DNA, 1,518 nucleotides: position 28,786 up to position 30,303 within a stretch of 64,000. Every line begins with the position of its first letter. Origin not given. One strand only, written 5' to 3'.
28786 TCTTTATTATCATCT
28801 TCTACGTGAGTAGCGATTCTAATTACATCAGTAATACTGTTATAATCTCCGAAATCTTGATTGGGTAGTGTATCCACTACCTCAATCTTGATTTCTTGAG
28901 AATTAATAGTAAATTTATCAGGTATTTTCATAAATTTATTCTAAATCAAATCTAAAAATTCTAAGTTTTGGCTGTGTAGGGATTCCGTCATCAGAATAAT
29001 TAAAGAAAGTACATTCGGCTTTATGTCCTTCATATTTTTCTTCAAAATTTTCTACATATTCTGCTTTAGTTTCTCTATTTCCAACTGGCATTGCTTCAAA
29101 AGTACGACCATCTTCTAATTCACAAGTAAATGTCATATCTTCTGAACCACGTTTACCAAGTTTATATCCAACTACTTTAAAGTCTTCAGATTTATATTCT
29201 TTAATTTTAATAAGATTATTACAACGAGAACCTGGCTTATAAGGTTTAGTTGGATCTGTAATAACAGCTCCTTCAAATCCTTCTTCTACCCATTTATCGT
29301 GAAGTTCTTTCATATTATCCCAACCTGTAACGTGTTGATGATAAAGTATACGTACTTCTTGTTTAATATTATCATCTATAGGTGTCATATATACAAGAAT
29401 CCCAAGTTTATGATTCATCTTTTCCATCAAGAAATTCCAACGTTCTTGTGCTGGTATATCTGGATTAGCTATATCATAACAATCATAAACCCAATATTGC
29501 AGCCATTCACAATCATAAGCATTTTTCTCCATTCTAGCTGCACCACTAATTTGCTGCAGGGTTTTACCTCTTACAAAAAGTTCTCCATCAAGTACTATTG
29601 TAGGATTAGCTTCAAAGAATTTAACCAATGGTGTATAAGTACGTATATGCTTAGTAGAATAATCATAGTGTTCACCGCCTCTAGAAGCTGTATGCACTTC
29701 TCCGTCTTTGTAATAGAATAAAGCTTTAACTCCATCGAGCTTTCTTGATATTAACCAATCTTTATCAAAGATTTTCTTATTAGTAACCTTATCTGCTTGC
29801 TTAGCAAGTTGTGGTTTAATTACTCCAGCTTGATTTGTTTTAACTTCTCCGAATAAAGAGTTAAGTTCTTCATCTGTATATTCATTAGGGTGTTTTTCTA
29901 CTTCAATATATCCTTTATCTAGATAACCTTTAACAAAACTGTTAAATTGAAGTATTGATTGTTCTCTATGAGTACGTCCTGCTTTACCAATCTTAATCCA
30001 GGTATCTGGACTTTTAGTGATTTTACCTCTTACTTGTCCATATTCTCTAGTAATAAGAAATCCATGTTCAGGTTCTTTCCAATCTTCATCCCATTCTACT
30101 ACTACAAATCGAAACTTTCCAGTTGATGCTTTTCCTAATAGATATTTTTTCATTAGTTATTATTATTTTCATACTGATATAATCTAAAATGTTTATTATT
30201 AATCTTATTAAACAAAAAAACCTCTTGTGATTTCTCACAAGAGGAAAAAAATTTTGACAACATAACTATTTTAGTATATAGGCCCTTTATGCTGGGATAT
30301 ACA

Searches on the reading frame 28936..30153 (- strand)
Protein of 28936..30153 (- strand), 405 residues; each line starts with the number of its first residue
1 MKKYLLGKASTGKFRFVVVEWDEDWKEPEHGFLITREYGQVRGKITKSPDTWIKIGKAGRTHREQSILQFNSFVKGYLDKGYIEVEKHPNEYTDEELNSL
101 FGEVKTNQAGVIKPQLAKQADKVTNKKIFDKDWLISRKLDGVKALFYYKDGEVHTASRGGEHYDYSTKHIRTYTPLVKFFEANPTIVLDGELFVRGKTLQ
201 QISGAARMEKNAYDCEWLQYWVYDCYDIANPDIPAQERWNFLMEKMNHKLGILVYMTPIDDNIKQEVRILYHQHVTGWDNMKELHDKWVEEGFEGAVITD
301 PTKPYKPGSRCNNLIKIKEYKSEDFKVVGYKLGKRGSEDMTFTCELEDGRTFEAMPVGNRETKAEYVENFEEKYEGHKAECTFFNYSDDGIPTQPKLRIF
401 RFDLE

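Call 3: search_protein_families(library=pfam, proteins=[window:28936-30153:-], max_evalue=0.01)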
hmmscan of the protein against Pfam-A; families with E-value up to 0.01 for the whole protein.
window:28936-30153:- (405 aa): 4 families
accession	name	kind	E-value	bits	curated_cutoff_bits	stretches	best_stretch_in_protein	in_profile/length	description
PF01068.26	DNA_ligase_A_M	-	8.4e-19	68.5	26.2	1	114-318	1-204/204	ATP dependent DNA ligase domain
PF09414.15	RNA_ligase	-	2.9e-09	37.7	27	1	132-316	2-169/171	RNA ligase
PF01331.24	mRNA_cap_enzyme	-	0.00012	22.4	29.6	1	125-318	10-194/194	mRNA capping enzyme, catalytic domain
PF01653.23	DNA_ligase_aden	-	0.00046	20.2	27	1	122-206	31-122/253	NAD-dependent DNA ligase adenylation domain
